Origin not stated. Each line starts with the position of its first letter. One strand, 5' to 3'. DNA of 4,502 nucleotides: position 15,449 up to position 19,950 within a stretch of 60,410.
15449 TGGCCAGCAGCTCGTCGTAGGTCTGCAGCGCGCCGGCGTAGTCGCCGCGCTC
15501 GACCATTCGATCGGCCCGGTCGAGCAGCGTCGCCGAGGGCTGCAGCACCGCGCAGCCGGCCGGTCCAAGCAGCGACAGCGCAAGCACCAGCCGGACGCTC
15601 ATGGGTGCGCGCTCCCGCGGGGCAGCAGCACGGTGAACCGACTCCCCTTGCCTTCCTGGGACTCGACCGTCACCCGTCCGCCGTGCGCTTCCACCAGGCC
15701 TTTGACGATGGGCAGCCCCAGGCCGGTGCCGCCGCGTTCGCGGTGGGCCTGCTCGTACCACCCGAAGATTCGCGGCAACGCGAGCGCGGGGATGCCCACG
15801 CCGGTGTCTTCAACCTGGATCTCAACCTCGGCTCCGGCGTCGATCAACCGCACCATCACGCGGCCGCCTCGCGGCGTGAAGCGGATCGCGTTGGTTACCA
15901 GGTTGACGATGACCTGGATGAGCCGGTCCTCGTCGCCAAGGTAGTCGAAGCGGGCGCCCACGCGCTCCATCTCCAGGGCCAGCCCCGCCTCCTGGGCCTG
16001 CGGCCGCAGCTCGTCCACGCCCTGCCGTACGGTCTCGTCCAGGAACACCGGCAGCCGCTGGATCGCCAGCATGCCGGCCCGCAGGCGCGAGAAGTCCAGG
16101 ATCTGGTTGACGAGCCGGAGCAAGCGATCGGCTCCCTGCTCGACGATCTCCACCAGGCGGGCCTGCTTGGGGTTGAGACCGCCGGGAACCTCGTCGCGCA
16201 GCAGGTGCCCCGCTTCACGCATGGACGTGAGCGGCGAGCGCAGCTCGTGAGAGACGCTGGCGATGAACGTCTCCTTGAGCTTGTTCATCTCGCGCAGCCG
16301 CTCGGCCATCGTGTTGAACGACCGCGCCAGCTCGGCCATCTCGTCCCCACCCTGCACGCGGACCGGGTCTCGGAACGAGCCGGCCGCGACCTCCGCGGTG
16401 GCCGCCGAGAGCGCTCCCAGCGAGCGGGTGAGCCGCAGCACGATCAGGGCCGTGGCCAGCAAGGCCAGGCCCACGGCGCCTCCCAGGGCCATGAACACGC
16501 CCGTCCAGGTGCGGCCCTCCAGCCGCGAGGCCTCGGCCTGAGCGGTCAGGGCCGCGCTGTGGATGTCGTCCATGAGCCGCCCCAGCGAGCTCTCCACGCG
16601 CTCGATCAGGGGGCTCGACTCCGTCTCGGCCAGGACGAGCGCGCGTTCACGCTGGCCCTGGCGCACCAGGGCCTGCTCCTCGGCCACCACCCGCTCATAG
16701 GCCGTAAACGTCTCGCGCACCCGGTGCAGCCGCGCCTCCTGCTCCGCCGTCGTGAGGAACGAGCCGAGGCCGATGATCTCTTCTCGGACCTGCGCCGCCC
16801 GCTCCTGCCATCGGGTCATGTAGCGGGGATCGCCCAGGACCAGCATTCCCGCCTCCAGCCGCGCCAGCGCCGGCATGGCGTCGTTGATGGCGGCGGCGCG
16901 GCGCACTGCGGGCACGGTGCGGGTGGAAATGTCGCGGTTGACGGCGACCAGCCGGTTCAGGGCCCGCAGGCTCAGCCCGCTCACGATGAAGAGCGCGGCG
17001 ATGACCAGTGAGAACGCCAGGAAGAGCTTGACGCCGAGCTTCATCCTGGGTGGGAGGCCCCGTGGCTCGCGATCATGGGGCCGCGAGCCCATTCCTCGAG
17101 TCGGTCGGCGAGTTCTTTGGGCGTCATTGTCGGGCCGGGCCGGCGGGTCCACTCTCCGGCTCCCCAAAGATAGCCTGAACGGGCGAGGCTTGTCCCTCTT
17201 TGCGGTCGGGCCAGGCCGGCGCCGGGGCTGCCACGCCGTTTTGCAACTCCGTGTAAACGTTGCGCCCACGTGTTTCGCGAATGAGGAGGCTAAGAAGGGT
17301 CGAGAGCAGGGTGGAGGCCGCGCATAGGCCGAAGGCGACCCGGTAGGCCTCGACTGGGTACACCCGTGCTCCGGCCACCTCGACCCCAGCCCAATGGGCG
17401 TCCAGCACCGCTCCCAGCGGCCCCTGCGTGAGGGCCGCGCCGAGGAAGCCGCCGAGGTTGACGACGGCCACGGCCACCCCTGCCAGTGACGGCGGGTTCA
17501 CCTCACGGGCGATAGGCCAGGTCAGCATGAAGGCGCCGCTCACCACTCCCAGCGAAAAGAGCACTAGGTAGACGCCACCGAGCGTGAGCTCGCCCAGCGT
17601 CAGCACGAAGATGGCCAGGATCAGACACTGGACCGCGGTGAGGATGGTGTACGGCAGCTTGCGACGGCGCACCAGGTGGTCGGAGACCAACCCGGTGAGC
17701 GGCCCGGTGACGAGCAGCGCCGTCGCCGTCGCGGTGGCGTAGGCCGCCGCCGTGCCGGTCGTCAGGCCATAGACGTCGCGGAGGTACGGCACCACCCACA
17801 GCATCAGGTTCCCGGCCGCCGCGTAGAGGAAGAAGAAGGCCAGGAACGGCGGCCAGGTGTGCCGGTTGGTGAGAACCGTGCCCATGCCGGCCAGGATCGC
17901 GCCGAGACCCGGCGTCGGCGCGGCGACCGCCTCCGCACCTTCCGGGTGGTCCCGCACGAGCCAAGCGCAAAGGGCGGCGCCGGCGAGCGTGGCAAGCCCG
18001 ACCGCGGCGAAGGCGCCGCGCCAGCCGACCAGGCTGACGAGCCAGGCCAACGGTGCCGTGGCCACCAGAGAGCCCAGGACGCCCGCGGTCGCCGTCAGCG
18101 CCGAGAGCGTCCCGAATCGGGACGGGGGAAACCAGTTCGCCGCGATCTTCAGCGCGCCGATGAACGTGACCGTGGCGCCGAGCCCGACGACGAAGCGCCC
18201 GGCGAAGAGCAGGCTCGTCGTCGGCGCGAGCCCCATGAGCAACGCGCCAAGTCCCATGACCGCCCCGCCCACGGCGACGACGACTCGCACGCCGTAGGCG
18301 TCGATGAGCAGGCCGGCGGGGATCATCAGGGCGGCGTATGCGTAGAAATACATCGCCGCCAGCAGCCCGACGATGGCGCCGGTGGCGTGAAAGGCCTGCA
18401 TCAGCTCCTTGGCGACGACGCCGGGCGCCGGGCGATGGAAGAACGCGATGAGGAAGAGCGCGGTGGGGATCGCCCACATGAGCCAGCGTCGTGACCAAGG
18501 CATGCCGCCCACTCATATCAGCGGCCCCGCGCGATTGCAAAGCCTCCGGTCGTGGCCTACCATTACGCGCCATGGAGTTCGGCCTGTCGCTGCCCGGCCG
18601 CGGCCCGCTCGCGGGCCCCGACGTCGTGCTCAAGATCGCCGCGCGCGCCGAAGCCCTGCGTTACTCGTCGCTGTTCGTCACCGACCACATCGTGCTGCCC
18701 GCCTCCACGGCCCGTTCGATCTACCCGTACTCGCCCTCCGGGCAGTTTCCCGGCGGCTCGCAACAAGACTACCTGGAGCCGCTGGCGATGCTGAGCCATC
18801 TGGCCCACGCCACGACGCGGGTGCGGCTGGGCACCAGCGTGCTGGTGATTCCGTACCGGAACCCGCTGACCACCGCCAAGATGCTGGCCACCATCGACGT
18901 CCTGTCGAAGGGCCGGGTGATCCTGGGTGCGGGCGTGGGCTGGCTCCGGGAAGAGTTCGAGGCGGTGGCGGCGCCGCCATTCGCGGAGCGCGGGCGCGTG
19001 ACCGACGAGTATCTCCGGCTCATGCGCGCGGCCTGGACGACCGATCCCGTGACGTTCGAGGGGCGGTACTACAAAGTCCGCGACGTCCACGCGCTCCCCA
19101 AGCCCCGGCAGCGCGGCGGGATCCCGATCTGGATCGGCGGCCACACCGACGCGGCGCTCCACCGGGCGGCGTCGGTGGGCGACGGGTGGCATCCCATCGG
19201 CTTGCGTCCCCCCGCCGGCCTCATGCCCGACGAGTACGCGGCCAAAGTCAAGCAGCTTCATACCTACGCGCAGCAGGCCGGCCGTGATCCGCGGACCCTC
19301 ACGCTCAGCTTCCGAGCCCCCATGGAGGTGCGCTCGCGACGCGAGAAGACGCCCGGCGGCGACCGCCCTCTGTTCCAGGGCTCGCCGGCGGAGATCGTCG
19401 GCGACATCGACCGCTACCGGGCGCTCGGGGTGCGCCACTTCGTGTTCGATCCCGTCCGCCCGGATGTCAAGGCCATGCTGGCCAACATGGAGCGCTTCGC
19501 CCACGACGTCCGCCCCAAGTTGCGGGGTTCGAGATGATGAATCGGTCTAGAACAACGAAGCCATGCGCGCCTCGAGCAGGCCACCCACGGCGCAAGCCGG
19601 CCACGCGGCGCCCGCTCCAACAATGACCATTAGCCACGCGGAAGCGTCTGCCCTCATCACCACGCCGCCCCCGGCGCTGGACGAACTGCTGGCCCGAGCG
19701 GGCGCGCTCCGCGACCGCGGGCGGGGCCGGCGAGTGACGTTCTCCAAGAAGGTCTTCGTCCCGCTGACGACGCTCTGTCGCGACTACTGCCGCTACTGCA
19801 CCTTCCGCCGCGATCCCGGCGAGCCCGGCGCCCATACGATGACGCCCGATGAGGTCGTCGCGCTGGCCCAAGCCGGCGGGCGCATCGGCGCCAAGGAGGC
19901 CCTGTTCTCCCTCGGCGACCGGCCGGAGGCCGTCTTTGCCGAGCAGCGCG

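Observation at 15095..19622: A ~95-nt element duplicated immediately upstream of two start codons (REC-GAF kinase operon and cofG), in the same orientation relative to each gene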

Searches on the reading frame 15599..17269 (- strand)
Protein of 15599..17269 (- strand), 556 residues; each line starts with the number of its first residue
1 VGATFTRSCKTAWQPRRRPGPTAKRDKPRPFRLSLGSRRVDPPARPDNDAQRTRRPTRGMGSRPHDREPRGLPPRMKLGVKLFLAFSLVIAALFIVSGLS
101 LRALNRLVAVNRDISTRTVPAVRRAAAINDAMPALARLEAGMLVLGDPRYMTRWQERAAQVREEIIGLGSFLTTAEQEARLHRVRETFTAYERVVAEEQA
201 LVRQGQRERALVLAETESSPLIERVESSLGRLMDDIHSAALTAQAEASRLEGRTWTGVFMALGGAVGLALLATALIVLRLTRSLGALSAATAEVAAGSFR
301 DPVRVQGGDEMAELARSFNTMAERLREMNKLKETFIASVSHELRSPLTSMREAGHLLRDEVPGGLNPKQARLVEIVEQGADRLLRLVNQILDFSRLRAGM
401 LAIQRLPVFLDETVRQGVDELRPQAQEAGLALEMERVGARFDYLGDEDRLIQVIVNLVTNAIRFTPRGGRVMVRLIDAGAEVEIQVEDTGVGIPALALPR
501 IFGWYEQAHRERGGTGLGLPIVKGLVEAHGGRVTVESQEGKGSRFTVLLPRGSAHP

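Call 11: search_protein_families(library=pfam, proteins=[window:15599-17269:-])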
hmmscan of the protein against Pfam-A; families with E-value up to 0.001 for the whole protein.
window:15599-17269:- (556 aa): 5 families
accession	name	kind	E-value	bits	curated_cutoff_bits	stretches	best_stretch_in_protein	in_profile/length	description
PF02518.31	HATPase_c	-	5.6e-31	107.7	26.4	1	445-551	1-109/111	Histidine kinase-, DNA gyrase B-, and HSP90-like ATPase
PF00512.31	HisKA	-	4e-19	68.9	26.9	1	332-399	2-66/66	His Kinase A (phospho-acceptor) domain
PF00672.30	HAMP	-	1.2e-14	54.8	25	1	276-327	2-53/53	HAMP domain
PF12729.13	4HB_MCP_1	-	6.9e-11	42.5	27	1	75-240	1-170/181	Four helix bundle sensory module for signal transduction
PF13581.12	HATPase_c_2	-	0.00059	20.3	27.4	1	457-529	39-112/127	Histidine kinase-like ATPase domain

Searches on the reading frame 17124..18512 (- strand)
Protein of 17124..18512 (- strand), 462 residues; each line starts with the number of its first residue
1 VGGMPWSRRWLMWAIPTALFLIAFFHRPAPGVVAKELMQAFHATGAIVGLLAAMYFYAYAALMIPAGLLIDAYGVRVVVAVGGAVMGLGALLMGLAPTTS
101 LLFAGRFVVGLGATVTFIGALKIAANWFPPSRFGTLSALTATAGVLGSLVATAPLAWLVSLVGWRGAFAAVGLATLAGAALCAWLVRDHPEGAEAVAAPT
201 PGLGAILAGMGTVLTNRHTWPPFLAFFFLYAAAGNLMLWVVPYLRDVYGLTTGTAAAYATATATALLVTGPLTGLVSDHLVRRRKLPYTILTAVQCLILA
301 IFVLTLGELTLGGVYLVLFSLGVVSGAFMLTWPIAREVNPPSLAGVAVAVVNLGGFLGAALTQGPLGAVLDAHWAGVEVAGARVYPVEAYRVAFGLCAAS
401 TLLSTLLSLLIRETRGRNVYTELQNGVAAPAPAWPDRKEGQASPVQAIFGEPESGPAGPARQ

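Call 11: search_protein_families(library=pfam, proteins=[window:17124-18512:-])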
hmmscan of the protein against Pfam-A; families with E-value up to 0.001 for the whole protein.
window:17124-18512:- (462 aa): 1 family
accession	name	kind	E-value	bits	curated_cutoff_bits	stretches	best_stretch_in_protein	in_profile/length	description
PF07690.21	MFS_1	-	3.6e-39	135.1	33.4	1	21-361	6-345/347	Major Facilitator Superfamily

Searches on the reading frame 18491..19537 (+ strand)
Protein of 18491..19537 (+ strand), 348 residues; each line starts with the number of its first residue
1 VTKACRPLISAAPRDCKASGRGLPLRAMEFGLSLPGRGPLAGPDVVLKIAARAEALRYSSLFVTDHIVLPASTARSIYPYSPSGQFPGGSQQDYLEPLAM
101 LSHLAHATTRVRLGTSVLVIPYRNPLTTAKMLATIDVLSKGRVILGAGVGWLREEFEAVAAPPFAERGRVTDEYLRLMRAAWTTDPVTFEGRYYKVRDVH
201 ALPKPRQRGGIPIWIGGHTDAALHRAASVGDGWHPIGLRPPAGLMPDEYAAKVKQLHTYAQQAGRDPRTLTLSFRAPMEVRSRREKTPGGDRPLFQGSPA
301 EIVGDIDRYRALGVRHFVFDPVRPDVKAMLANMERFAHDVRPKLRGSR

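Call 11: search_protein_families(library=pfam, proteins=[window:18491-19537:+])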
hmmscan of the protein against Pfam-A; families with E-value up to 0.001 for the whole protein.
window:18491-19537:+ (348 aa): 1 family
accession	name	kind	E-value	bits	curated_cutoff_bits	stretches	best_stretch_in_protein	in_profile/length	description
PF00296.26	Bac_luciferase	-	7.8e-52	177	27.9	1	28-285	1-235/314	Luciferase-like monooxygenase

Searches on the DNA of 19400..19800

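Call 9: search_rna_families(source=window, start=19400, end=19800, threshold=evalue, max_evalue=10)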
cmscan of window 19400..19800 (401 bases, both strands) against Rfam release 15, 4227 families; matches with E-value up to 10: 1.
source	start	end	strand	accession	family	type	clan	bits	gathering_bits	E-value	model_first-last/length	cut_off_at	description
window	19649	19699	+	RF02473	GlsR4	Gene; snRNA; snoRNA; CD-box;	-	12.8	70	6.3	1-61/61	no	Small nucleolar RNA GlsR4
